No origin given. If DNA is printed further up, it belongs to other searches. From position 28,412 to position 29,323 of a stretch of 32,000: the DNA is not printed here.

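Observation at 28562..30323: Bacterial 7-TM, internally duplicated PQ-loop (SWEET-architecture) transporter paired with a divergent LacI regulator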

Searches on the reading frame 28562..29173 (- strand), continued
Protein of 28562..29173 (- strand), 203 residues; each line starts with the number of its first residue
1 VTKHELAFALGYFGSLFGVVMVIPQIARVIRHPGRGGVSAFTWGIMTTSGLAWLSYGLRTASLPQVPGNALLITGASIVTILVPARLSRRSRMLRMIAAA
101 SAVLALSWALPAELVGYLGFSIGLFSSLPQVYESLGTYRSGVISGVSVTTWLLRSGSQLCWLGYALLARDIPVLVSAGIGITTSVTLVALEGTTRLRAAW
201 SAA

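Call 27: search_protein_representatives(alignment_id=A1)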
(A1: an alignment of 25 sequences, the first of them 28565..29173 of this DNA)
Query: 25 sequences, 207 profile positions. Proteins with E-value up to 0.001 (for the whole library): 2033; up to 1e-10: 369; up to 1e-30: 37. The best 150 are listed.
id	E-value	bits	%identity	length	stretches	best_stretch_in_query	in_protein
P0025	1.5e-74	266.2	-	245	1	3-203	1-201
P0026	9.0e-69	247.3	-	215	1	1-199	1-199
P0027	1.2e-68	246.9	-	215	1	8-199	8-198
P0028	1.0e-66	240.6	-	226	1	7-198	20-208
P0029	1.9e-66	239.7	-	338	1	1-196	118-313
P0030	7.5e-66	237.7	-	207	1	1-199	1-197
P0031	3.6e-65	235.5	-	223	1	7-197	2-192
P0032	1.9e-63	229.9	-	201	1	8-199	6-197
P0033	2.2e-63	229.7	-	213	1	3-200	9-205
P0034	1.8e-61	223.4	-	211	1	3-203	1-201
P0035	5.9e-61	221.8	-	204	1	8-199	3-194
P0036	8.1e-60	218.0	-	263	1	21-203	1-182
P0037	7.7e-58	211.6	-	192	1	1-154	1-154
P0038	5.2e-56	205.6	-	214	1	2-199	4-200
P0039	2.1e-53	197.1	-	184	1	41-201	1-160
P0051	1.1e-38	149.0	-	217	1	10-199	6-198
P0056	1.7e-32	128.8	-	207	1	7-199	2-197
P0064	8.2e-29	116.8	-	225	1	3-198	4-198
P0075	2.9e-26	108.4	-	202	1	1-194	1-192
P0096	3.2e-22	95.2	-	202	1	9-199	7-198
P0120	8.3e-20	87.3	-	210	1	8-203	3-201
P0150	2.5e-18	82.5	-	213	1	8-199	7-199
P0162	9.4e-18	80.6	-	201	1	10-200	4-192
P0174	7.4e-17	77.7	-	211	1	9-200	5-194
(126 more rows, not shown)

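Call 29: search_protein_families(library=ncbifam, alignment_id=A2, max_evalue=0.001)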
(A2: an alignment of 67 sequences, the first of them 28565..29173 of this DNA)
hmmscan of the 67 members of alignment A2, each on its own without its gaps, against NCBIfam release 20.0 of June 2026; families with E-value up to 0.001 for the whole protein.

A. member 1, window:28565-29173:- (203 aa): 3 families
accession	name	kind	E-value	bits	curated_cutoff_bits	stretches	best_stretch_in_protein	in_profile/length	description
NF037967.1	SemiSWEET_1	subfamily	3.4e-14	53.4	200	1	11-188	1-193/196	SemiSWEET transporter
NF037968.1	SemiSWEET_2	subfamily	5e-12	45.8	80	2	11-81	1-71/76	SemiSWEET transporter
NF037969.1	SemiSWEET_3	subfamily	5.8e-09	36.1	100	1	122-188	21-86/97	SemiSWEET transporter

B. families by the number of members that match (of 67 scanned): 5 families
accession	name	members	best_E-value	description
NF037968.1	SemiSWEET_2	67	2.8e-25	SemiSWEET transporter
NF037967.1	SemiSWEET_1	67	2e-18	SemiSWEET transporter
NF037969.1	SemiSWEET_3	63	4.3e-14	SemiSWEET transporter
NF045951.1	MAG0110_fam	1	0.00038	MAG0110 family membrane protein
NF007950.1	PRK10669.1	1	0.00089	YbaL family putative K(+) efflux transporter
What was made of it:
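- On NCBIfam NF037967 'SemiSWEET_1' subfamily: Among the 67 members of alignment A2 (the window protein plus 66 relatives) the best E-value is 2e-18 (call 29).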

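Call 30: list_cluster_members(proteins=[P0026, P0030, P0051, P0056, P0064, P0075, P0096, P0120, P0150, P0174])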
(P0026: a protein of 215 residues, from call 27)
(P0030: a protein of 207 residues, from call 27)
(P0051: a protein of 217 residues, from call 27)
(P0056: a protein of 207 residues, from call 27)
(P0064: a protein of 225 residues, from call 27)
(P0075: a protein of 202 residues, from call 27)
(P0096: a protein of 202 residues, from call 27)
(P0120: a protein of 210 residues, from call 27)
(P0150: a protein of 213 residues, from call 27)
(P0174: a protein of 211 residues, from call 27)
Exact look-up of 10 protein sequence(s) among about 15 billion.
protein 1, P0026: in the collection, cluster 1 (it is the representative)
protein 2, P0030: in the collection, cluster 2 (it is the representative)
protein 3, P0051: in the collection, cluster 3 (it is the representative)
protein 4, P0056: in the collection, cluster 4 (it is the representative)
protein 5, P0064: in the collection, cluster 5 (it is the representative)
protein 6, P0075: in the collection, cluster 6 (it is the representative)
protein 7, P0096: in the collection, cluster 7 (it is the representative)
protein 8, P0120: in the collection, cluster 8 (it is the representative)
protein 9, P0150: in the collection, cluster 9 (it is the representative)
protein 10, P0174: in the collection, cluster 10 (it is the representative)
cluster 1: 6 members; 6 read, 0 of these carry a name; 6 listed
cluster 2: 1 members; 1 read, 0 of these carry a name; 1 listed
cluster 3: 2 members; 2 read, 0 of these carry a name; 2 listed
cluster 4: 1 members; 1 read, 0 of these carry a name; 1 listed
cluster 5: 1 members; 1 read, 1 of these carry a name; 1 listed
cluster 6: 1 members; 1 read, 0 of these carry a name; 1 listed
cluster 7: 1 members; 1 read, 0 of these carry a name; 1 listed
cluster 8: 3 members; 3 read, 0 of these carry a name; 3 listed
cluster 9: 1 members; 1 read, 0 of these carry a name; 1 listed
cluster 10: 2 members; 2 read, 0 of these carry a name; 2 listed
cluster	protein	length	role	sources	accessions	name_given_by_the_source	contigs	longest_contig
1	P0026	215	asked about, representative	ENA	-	-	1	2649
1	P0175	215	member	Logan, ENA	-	-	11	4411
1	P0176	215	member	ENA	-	-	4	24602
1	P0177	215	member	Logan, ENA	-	-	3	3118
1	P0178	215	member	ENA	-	-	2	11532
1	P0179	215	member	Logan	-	-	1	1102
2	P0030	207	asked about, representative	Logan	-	-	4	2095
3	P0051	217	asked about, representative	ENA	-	-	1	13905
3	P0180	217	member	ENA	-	-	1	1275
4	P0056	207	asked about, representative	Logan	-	-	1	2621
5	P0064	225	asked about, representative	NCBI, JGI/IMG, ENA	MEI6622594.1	MAG: hypothetical protein WCP28_11875 [Actinomycetes bacterium]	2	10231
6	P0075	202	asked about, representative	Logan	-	-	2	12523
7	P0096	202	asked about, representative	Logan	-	-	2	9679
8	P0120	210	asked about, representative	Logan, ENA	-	-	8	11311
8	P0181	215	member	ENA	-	-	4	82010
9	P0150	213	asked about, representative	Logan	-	-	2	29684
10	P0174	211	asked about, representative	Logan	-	-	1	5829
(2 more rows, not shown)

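Call 31: find_homologous_proteins(query=A2, max_evalue=1e-10)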
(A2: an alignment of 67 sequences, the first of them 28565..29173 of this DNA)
Query A2 (67 sequences) (203 aa, profile of the alignment): 22 proteins with E <= 1e-10 among 8000 candidates.
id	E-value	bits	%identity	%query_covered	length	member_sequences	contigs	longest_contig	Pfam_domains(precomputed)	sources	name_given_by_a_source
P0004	1.0e-55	207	57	98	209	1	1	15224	PF04193.20,PF03083.22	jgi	jgi:uncharacterized protein with PQ loop repeat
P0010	2.8e-54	202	55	96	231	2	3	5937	PF04193.20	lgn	-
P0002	3.0e-54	202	67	98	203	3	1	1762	PF04193.20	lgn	-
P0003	4.5e-54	201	61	96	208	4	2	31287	PF04193.20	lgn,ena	-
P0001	5.9e-53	198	95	100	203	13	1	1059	PF04193.20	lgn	-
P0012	6.7e-53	197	53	97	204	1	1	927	PF04193.20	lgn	-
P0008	7.2e-53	197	58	96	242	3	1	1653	PF04193.20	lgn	-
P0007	3.7e-51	192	58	97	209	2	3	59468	PF04193.20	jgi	jgi:uncharacterized protein with PQ loop repeat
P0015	1.7e-49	186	44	94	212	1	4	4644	PF04193.20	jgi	jgi:uncharacterized protein with PQ loop repeat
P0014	1.8e-49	186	46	94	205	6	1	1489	PF04193.20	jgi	jgi:uncharacterized protein with PQ loop repeat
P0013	1.8e-47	180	50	95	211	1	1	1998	PF04193.20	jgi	jgi:uncharacterized protein with PQ loop repeat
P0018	1.4e-46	177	45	96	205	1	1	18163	PF04193.20,PF03083.22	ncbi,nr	ncbi:MAG TPA: PQ-loop domain-containing transporter [Jatrophihabitans sp.]|nr:PQ-loop domain-contain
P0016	1.0e-45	174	46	94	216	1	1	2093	PF04193.20,PF03083.22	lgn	-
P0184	7.5e-45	171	32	90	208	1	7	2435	PF04193.20,PF03083.22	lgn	-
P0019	1.3e-44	170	40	98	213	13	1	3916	PF04193.20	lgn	-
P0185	2.9e-44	169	32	94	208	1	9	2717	PF04193.20,PF03083.22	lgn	-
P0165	5.9e-44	168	27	81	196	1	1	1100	PF07578.17,PF03083.22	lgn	-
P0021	6.0e-43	165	41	96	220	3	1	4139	PF04193.20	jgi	jgi:uncharacterized protein with PQ loop repeat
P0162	2.1e-42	163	25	79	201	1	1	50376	PF04193.20,PF03083.22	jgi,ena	jgi:uncharacterized protein with PQ loop repeat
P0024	1.2e-40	157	40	93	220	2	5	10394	PF04193.20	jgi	jgi:uncharacterized protein with PQ loop repeat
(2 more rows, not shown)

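Call 32: find_encoding_contigs(protein=P0162, flank=5000, max_places=2)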
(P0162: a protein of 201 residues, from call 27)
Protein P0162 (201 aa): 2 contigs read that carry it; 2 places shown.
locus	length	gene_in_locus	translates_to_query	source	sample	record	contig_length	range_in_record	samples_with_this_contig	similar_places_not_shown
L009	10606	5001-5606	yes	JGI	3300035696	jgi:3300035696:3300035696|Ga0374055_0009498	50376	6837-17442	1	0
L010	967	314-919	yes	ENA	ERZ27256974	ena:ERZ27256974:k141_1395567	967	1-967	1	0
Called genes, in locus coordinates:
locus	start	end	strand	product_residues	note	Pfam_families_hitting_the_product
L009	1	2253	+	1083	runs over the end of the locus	PF11997:DUF3492, PF20706:GT4-conflict, PF00534:Glycos_transf_1, PF13692:Glyco_trans_1_4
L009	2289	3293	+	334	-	PF01073:3Beta_HSD, PF01370:Epimerase, PF04321:RmlD_sub_bind, PF16363:GDP_Man_Dehyd, PF02719:Polysacc_synt_2, PF07993:NAD_binding_4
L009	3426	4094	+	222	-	PF12138:Spherulin4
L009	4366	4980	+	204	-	PF01323:DSBA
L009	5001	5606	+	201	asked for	PF04193:PQ-loop (faint), PF03083:MtN3_slv (faint)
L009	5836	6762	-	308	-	-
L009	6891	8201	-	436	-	PF00079:Serpin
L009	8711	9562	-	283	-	PF02668:TauD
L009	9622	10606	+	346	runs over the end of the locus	PF12715:Abhydrolase_7, PF22244:GCE_fung (faint), PF01738:DLH, PF02129:Peptidase_S15 (faint)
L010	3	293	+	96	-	?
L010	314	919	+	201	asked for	PF04193:PQ-loop (faint), PF03083:MtN3_slv (faint)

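Call 33: find_encoding_contigs(protein=P0024, flank=5000, max_places=2)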
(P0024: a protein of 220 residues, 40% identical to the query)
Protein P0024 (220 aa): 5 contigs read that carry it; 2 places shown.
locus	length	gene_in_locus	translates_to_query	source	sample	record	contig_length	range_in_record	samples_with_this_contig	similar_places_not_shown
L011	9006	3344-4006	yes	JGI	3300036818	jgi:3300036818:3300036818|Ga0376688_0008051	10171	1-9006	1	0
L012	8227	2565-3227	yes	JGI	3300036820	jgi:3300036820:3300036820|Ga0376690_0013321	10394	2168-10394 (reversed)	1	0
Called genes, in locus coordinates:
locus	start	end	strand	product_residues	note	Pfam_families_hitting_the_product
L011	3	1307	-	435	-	?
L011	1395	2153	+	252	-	PF08220:HTH_DeoR, PF08279:HTH_11 (weak), PF00455:DeoRC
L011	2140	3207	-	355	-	PF00356:LacI, PF00532:Peripla_BP_1, PF13407:Peripla_BP_4, PF13377:Peripla_BP_3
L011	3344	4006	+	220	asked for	PF04193:PQ-loop (faint)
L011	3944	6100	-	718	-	PF16875:Glyco_hydro_36N, PF02065:Melibiase, PF16874:Glyco_hydro_36C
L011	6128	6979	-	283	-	PF05721:PhyH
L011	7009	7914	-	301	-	PF00528:BPD_transp_1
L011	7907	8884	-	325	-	PF00528:BPD_transp_1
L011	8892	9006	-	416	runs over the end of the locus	PF01547:SBP_bac_1, PF13416:SBP_bac_8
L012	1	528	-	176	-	?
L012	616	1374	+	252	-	PF08220:HTH_DeoR, PF08279:HTH_11 (weak), PF00455:DeoRC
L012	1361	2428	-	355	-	PF00356:LacI, PF00532:Peripla_BP_1, PF13407:Peripla_BP_4, PF13377:Peripla_BP_3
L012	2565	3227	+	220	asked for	PF04193:PQ-loop (faint)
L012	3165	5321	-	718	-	PF16875:Glyco_hydro_36N, PF02065:Melibiase, PF16874:Glyco_hydro_36C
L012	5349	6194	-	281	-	PF05721:PhyH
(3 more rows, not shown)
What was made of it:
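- Tried and rejected: GH36 appears in a single lineage (call 33).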

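Call 34: find_encoding_contigs(protein=P0004, flank=5000, max_places=2)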
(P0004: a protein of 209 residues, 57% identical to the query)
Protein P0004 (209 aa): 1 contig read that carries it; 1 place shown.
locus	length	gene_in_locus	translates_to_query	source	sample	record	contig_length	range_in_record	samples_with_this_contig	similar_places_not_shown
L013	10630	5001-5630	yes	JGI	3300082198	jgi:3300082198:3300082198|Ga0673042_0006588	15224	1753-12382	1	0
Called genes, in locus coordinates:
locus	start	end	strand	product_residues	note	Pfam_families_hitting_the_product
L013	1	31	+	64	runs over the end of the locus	-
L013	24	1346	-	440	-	PF00483:NTP_transferase, PF07959:Fucose_pyrophosphorylase (faint), PF24894:Hexapep_GlmU, PF25084:LbH_EIF2B, PF25087:GMPPB_C (weak), PF25247:LbH_GLGC (weak)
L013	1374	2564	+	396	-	PF08323:Glyco_transf_5 (faint), PF13439:Glyco_transf_4, PF13579:Glyco_trans_4_4, PF20706:GT4-conflict, PF00534:Glycos_transf_1, PF13692:Glyco_trans_1_4, PF13524:Glyco_trans_1_2 (weak)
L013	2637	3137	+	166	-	PF13302:Acetyltransf_3 (weak), PF00583:Acetyltransf_1, PF13420:Acetyltransf_4 (weak), PF13508:Acetyltransf_7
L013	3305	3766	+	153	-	PF19730:DUF6221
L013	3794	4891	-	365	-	PF00356:LacI, PF00532:Peripla_BP_1, PF13407:Peripla_BP_4 (weak), PF13377:Peripla_BP_3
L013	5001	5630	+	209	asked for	PF04193:PQ-loop (weak), PF03083:MtN3_slv (faint)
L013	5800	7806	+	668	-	-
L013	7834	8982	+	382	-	PF01883:FeS_assembly_P, PF01656:CbiA, PF10609:ParA, PF13614:AAA_31 (weak)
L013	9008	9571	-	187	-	PF13490:zf-HC2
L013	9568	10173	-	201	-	PF04542:Sigma70_r2, PF08281:Sigma70_r4_2, PF04545:Sigma70_r4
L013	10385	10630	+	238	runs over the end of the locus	PF01596:Methyltransf_3, PF13847:Methyltransf_31 (weak), PF13578:Methyltransf_24, PF13649:Methyltransf_25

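Call 35: find_encoding_contigs(protein=P0022, flank=5000, max_places=3)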
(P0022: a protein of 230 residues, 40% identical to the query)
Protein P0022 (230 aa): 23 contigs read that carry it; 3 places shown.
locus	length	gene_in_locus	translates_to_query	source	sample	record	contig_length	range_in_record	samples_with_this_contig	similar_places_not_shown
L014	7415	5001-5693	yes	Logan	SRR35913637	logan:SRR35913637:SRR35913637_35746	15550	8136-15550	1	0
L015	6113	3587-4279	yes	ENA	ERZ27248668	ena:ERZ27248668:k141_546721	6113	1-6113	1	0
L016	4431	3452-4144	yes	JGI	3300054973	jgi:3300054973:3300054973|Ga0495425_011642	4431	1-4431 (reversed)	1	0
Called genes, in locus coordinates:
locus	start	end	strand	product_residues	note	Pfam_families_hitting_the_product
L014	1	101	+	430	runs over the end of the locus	PF02353:CMAS, PF13649:Methyltransf_25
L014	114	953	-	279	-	PF12728:HTH_17, PF02607:B12-binding_2, PF02310:B12-binding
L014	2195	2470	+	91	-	-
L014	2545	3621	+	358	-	PF00478:IMPDH, PF01070:FMN_dh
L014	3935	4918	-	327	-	PF00532:Peripla_BP_1, PF13407:Peripla_BP_4, PF13377:Peripla_BP_3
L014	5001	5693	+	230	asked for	PF04193:PQ-loop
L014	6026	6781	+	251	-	PF00106:adh_short, PF13561:adh_short_C2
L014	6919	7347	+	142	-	PF12802:MarR_2, PF01047:MarR, PF13463:HTH_27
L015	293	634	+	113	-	-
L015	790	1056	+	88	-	-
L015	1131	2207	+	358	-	PF00478:IMPDH, PF01070:FMN_dh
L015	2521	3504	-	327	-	PF00532:Peripla_BP_1, PF13407:Peripla_BP_4, PF13377:Peripla_BP_3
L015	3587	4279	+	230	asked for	PF04193:PQ-loop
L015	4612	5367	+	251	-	PF00106:adh_short, PF13561:adh_short_C2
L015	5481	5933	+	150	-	PF01047:MarR, PF12802:MarR_2, PF13463:HTH_27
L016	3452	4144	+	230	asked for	PF04193:PQ-loop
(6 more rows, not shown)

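Call 46: find_related_loci(query=A3, collection=metagenome_contigs, flank=6000)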
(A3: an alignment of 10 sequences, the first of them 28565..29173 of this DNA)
Query A3 (203 aa) in metagenome_contigs; peptide patterns used: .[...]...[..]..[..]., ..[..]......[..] (x = any residue, [..] = any of these).
174 stretches matched a pattern; 78 encode a relative of the query (tblastn E <= 1e-3); 78 distinct loci.
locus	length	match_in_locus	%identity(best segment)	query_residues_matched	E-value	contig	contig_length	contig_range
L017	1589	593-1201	100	1-203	7e-137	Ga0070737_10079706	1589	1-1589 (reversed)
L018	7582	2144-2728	60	1-195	1e-71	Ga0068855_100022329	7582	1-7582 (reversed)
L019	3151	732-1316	56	1-195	1e-65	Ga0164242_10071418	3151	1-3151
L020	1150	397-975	56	3-195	3e-69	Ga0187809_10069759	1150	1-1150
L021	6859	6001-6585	56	1-195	4e-60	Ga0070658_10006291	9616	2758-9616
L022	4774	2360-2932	51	1-191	2e-58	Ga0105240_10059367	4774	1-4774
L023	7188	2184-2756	51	1-191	2e-58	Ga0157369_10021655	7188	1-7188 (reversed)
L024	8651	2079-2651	51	1-191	2e-58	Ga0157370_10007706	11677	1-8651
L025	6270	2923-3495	50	1-191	1e-56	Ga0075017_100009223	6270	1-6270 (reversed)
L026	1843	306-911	46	1-202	8e-58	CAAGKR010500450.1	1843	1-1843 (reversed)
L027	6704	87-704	48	4-199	2e-56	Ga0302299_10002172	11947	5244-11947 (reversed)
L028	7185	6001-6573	51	1-191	3e-56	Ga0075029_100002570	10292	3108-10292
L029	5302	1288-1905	48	4-199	2e-56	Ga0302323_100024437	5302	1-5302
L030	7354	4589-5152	50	1-188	1e-55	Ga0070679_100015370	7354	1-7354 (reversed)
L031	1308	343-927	50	1-195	4e-58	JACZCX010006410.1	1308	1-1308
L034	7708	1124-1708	49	1-195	7e-55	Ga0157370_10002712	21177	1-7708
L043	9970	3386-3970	46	1-195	7e-50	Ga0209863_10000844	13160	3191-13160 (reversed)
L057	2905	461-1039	44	1-195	5e-46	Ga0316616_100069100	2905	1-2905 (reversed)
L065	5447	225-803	42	1-195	1e-43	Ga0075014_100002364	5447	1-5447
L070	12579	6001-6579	42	1-195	5e-41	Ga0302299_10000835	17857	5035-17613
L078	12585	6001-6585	42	1-197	7e-37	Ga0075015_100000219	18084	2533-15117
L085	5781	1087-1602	40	22-195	3e-30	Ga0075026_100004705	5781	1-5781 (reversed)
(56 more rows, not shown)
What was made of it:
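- Tried and rejected: A 10-sequence sub-alignment in metagenome_contigs gave 78 loci (call 46).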

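Call 52: search_protein_families(library=pfam, alignment_id=A4, max_evalue=0.00001)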
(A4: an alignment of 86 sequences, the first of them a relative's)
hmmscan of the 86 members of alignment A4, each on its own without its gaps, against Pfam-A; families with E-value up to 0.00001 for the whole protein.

A. member 1, L001:6664-7317:- (217 aa): 2 families
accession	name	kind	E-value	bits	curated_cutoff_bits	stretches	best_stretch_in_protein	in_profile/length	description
PF02525.22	Flavodoxin_2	-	1.2e-30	107.2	27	1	1-171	1-172/198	Flavodoxin-like fold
PF03358.20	FMN_red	-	1.3e-11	44.7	24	1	1-140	1-119/152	NADPH-dependent FMN reductase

B. families by the number of members that match (of 86 scanned): 69 families (the first 25 are shown)
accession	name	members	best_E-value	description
PF00128.31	Alpha-amylase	7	3.9e-101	Alpha amylase, catalytic domain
PF01814.28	Hemerythrin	7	4.4e-16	Hemerythrin HHE cation binding domain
PF07690.21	MFS_1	6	3.1e-44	Major Facilitator Superfamily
PF11941.14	DUF3459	6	9.8e-11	Domain of unknown function (DUF3459)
PF00296.26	Bac_luciferase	5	8.4e-52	Luciferase-like monooxygenase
PF04030.19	ALO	3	8.8e-21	D-arabinono-1,4-lactone oxidase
PF07510.16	GmrSD_C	3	2.4e-20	GmrSD restriction endonucleases, C-terminal domain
PF01047.28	MarR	3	1.9e-13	MarR family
PF12802.13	MarR_2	3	1.1e-11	MarR family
PF13463.12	HTH_27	3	9.7e-08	Winged helix DNA-binding domain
PF10609.15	ParA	2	4.7e-86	NUBPL iron-transfer P-loop NTPase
PF01571.26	GCV_T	2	2.4e-47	Aminomethyltransferase folate-binding domain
PF02525.22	Flavodoxin_2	2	8.4e-32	Flavodoxin-like fold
PF01270.23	Glyco_hydro_8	2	1e-25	Glycosyl hydrolases family 8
PF04542.20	Sigma70_r2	2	5.1e-21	Sigma-70 region 2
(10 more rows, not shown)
